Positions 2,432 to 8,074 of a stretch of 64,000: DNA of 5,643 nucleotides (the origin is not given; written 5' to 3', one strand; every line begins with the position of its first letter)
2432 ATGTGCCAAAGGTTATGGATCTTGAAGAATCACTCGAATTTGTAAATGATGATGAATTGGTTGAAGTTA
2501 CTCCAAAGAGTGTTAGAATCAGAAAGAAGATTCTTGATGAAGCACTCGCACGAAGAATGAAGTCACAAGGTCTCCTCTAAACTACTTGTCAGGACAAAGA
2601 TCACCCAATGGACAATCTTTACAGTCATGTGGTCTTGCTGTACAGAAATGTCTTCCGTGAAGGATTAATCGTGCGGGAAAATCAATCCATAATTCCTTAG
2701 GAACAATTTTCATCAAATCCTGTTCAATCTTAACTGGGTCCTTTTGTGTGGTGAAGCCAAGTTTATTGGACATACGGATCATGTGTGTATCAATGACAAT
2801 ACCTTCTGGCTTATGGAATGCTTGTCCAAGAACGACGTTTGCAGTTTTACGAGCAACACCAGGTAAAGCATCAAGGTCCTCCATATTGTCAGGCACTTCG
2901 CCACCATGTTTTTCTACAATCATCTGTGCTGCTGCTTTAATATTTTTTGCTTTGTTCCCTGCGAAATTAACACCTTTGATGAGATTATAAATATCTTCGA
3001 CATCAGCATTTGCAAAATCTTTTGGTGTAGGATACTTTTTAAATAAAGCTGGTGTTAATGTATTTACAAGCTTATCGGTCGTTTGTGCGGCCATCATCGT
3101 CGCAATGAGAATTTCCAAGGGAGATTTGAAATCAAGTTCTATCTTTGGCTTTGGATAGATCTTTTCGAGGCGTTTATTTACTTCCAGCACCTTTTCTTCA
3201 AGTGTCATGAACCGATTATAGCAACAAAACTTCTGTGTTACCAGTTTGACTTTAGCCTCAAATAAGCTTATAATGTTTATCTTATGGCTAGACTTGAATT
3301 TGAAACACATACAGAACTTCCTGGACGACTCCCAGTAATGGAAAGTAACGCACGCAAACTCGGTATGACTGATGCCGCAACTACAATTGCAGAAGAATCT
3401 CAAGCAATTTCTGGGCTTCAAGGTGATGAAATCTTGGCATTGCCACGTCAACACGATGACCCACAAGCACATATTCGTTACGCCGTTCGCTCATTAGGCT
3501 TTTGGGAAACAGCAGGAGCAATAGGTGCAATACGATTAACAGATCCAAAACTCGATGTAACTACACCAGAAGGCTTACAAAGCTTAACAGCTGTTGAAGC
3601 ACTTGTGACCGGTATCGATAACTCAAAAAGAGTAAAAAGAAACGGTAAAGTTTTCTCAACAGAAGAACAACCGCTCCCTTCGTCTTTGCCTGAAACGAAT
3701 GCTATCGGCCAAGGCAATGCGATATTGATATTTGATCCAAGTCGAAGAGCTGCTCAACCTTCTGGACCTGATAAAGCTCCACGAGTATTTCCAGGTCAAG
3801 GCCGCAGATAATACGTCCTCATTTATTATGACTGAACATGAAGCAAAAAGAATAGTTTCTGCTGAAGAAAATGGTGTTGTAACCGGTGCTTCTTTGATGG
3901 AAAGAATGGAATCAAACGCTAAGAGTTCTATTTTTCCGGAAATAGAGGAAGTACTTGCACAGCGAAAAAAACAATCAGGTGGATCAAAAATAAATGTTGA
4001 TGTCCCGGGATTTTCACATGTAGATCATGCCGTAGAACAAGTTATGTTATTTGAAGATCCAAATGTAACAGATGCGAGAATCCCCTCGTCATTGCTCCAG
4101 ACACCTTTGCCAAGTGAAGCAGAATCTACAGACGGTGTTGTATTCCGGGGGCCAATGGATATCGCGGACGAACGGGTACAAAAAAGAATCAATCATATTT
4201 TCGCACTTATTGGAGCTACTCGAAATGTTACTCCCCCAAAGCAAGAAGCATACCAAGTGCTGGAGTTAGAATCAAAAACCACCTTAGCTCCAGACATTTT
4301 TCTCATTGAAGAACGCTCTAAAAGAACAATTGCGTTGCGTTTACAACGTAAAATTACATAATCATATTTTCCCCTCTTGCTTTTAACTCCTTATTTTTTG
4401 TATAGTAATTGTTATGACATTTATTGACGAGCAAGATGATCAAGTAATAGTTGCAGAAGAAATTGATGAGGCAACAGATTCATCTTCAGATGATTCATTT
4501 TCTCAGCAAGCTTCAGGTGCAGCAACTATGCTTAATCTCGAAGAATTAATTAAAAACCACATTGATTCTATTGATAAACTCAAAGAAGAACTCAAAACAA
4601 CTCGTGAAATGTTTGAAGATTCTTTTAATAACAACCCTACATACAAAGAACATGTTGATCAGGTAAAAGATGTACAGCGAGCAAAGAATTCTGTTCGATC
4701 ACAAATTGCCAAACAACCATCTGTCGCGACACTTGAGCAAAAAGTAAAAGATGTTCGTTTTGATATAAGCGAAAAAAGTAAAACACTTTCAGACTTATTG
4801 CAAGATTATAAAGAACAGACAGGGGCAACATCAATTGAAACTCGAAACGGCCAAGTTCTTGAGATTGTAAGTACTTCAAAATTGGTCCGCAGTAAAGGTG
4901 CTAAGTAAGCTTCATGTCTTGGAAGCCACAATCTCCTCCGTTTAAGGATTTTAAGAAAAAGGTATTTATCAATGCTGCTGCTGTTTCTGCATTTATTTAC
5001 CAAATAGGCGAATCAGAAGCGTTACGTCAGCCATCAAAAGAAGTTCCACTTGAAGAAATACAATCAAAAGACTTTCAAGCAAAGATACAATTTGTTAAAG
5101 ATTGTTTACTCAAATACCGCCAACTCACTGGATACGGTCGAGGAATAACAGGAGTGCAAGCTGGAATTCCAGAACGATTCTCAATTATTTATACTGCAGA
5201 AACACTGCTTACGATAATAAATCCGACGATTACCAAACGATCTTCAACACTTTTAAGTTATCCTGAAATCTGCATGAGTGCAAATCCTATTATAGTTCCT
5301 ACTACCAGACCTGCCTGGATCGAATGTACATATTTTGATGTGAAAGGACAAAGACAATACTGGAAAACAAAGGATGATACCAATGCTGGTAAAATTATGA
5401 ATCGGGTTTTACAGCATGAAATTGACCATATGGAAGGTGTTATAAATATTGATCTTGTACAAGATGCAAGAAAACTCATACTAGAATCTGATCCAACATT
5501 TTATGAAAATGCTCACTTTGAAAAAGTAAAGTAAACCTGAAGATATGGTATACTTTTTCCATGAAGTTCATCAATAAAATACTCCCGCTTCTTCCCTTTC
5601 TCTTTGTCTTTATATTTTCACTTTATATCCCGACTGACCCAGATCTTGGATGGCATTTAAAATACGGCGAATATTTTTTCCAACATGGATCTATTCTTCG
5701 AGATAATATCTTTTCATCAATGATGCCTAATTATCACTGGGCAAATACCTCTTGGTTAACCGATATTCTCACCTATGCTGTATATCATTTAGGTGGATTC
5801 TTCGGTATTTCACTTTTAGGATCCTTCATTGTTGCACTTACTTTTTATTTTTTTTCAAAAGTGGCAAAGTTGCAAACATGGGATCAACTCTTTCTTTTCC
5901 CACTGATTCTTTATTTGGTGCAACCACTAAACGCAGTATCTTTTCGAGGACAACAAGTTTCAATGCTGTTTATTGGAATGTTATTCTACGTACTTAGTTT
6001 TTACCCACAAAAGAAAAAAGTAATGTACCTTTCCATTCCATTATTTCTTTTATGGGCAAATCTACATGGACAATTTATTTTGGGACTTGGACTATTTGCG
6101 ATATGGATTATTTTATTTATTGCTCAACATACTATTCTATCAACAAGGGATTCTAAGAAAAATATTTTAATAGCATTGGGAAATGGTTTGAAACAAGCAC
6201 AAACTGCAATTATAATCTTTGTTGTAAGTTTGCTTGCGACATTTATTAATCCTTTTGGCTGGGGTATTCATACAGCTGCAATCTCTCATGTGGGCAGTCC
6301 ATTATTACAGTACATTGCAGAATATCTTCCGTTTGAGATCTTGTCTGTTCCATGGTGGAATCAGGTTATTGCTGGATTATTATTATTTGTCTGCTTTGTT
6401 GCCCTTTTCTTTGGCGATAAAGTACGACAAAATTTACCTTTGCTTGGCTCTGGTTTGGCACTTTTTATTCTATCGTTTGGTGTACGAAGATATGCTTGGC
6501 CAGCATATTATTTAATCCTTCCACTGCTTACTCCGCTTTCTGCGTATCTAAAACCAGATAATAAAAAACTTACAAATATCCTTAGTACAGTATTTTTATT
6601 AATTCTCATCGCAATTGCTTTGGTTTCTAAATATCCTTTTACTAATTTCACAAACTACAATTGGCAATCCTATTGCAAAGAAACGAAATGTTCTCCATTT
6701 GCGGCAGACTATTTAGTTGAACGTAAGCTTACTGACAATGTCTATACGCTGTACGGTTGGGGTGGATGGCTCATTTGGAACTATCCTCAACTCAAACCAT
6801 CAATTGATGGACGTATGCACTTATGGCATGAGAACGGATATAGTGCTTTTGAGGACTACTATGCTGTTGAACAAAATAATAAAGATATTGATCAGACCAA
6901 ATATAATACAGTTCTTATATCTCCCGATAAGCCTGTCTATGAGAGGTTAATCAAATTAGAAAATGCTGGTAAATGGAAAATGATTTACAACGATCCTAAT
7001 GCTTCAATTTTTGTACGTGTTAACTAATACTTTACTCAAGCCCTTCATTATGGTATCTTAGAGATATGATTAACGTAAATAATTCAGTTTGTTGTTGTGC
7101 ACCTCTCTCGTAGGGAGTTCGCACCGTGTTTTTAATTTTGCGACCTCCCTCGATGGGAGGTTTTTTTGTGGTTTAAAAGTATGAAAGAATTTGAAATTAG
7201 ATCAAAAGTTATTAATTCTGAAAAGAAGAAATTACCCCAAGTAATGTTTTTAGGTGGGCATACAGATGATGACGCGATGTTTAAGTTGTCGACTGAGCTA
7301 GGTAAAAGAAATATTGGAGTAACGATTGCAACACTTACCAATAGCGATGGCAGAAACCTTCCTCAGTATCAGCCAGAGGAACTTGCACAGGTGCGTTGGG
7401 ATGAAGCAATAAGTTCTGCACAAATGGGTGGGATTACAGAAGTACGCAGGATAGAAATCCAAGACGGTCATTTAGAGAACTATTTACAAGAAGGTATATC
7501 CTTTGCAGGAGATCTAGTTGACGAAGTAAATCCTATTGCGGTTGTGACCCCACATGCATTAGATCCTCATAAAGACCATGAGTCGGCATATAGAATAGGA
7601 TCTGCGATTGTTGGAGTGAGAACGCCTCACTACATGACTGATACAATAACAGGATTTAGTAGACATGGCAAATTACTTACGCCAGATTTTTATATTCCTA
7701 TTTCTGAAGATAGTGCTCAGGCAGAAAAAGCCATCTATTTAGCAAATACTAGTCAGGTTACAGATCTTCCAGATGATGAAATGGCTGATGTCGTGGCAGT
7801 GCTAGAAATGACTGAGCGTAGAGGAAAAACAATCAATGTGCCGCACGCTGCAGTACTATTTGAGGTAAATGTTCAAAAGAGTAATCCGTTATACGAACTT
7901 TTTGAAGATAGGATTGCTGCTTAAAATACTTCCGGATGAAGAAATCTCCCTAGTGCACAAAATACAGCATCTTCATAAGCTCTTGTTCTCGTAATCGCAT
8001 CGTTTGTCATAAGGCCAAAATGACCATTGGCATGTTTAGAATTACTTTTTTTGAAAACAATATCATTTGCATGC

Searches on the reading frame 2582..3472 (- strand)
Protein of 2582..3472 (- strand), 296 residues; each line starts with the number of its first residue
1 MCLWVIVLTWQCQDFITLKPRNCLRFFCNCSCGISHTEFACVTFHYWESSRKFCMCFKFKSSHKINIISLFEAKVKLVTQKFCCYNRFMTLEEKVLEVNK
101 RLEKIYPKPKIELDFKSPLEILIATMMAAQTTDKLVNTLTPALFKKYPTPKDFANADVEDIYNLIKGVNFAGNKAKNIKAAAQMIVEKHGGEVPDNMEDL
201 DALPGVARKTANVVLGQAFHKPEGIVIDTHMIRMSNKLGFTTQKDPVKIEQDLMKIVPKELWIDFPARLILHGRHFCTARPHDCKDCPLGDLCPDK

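Call 49: search_protein_families(library=pfam, proteins=[window:2582-3472:-], max_evalue=0.001)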
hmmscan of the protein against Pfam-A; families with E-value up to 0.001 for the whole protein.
window:2582-3472:- (296 aa): 2 families
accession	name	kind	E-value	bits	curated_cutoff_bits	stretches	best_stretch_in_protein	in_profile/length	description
PF00730.31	HhH-GPD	-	5.6e-26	91.4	26.2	1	123-259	1-108/108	HhH-GPD superfamily base excision DNA repair protein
PF00633.29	HHH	-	2.6e-06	27.4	24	1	189-215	2-28/30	Helix-hairpin-helix motif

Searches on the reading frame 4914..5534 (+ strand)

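Call 49: search_protein_families(library=pfam, proteins=[window:4914-5534:+], max_evalue=0.001)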
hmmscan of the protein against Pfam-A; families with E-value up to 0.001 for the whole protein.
window:4914-5534:+ (206 aa): 1 family
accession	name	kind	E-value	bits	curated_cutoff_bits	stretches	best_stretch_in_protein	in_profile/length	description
PF01327.26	Pep_deformylase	-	2e-21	76.6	22.8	1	29-185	5-153/156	Polypeptide deformylase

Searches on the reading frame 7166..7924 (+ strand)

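Call 49: search_protein_families(library=pfam, proteins=[window:7166-7924:+], max_evalue=0.001)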
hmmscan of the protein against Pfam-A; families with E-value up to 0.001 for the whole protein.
window:7166-7924:+ (252 aa): 1 family
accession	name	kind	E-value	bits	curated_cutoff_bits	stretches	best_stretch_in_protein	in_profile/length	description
PF02585.22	PIG-L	-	2e-14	54.6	28.2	1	27-148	1-128/129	GlcNAc-PI de-N-acetylase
